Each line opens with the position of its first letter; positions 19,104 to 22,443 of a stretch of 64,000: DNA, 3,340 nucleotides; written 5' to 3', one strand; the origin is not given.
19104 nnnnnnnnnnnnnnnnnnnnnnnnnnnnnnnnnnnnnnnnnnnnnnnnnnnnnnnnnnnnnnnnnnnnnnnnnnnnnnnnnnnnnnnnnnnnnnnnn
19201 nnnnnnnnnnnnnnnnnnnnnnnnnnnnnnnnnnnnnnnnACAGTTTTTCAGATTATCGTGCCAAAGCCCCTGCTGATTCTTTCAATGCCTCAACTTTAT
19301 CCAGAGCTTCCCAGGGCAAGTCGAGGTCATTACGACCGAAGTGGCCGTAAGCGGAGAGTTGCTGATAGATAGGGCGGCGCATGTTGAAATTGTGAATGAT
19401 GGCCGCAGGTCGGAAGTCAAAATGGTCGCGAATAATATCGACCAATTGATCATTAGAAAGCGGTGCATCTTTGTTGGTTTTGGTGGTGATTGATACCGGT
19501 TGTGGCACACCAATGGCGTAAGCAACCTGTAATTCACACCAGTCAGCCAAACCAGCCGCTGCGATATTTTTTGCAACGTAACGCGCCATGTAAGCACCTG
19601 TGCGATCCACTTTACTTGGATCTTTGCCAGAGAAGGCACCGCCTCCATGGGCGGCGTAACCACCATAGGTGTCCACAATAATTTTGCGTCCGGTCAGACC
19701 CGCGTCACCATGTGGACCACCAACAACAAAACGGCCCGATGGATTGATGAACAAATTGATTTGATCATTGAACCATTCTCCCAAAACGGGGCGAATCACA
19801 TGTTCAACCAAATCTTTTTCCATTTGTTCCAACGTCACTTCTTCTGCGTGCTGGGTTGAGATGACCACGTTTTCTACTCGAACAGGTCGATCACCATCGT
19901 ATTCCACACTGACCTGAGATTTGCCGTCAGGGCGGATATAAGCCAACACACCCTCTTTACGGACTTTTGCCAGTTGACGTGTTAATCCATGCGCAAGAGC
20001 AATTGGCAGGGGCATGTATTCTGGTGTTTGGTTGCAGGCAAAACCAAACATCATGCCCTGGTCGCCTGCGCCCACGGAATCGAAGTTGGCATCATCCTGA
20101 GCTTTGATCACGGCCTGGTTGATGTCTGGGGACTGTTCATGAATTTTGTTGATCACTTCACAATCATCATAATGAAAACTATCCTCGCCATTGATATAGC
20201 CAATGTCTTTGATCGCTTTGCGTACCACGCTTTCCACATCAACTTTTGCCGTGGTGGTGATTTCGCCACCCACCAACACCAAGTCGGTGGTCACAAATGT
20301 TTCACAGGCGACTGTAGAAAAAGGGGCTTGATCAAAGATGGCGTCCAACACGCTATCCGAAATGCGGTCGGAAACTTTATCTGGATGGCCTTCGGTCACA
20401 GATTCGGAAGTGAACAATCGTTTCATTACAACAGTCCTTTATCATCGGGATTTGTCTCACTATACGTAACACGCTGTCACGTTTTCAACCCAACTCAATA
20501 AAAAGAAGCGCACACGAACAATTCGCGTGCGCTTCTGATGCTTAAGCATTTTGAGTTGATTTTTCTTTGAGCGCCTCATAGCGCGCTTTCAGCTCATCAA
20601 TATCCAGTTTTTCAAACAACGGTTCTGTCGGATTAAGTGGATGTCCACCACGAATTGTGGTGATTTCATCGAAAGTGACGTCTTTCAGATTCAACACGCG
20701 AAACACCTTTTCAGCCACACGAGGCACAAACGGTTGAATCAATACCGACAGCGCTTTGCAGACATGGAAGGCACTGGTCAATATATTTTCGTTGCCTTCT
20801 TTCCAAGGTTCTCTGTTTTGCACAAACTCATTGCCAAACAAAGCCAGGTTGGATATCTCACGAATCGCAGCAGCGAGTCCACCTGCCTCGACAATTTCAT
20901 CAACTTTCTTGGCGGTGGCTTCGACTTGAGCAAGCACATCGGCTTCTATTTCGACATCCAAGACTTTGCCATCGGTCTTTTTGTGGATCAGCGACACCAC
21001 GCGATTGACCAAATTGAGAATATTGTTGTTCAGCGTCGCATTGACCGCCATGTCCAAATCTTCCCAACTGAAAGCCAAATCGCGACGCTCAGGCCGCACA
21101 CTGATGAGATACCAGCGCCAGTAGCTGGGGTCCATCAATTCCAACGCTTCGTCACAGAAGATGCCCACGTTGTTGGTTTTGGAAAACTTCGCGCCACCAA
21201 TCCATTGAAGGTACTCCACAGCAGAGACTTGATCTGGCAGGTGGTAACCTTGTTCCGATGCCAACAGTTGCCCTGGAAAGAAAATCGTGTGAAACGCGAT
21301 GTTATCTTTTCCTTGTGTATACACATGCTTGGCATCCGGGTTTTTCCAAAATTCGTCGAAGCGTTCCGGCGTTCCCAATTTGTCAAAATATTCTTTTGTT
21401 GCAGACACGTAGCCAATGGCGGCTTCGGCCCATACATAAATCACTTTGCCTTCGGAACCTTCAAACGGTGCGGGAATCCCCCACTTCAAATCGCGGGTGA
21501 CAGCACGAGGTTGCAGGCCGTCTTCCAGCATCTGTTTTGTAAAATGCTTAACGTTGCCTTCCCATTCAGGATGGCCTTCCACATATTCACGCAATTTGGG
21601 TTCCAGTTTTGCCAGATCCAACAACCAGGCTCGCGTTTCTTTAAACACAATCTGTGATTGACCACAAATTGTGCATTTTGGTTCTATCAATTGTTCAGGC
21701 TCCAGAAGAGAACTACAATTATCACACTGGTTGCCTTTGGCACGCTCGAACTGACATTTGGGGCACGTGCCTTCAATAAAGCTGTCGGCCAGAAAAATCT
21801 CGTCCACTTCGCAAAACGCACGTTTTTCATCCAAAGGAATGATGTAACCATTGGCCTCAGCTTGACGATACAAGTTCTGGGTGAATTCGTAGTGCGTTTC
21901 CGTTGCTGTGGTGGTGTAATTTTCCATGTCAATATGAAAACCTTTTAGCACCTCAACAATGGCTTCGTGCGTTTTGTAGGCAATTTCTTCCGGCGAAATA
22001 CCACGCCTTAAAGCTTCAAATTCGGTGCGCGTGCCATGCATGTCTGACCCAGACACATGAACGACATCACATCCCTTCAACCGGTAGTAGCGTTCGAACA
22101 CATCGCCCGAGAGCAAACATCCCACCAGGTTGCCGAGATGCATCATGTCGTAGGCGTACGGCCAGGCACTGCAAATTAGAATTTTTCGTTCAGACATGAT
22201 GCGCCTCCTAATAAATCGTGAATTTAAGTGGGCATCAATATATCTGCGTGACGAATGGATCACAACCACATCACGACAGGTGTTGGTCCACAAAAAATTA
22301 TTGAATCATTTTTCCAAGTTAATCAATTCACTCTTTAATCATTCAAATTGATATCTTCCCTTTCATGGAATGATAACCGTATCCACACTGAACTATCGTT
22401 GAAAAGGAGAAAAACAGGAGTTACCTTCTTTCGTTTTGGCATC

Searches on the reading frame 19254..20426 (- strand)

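Call 16: search_protein_families(library=pfam, proteins=[window:19254-20426:-])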
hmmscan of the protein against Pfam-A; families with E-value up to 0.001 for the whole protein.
window:19254-20426:- (390 aa): 3 families
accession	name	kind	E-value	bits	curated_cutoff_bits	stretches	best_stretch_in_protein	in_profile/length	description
PF02773.21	S-AdoMet_synt_C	-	8.4e-63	210.8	25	1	235-373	1-137/138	S-adenosylmethionine synthetase, C-terminal domain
PF02772.21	S-AdoMet_synt_M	-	1.3e-47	161.3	29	1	118-233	2-120/120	S-adenosylmethionine synthetase, central domain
PF00438.25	S-AdoMet_synt_N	-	1e-39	135.5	33.1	1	3-100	2-99/99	S-adenosylmethionine synthetase, N-terminal domain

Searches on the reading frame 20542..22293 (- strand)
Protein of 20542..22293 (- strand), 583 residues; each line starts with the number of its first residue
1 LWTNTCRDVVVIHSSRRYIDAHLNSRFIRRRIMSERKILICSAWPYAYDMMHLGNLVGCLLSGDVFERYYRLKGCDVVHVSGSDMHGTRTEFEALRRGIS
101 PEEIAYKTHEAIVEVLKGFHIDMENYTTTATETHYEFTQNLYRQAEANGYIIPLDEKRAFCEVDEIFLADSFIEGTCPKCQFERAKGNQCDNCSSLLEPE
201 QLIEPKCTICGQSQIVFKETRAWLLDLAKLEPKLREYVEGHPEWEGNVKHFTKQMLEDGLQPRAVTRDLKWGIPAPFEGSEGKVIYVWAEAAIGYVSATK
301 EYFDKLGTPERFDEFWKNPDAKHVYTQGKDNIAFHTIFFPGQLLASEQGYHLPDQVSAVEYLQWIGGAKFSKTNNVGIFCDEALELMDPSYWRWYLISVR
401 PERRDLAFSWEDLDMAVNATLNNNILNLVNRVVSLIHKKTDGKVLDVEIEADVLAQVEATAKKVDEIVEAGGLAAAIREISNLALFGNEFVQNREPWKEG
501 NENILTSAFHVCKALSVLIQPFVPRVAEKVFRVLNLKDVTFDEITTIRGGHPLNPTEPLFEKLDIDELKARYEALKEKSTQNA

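Call 69: search_protein_families(library=pfam, proteins=[window:20542-22293:-], max_evalue=0.00001)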
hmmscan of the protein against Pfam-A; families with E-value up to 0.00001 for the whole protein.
window:20542-22293:- (583 aa): 3 families
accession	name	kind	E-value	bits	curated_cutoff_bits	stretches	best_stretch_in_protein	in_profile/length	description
PF09334.17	tRNA-synt_1g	-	1.2e-130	436.3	20.1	1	38-432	1-390/391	tRNA synthetases class I (M)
PF19303.5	Anticodon_3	-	9.6e-09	35.7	23.5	1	448-569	9-141/152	Anticodon binding domain of methionyl tRNA ligase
PF00133.28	tRNA-synt_1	-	6.8e-06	25.5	22.7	0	39-93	26-79/414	tRNA synthetases class I (I, L, M and V)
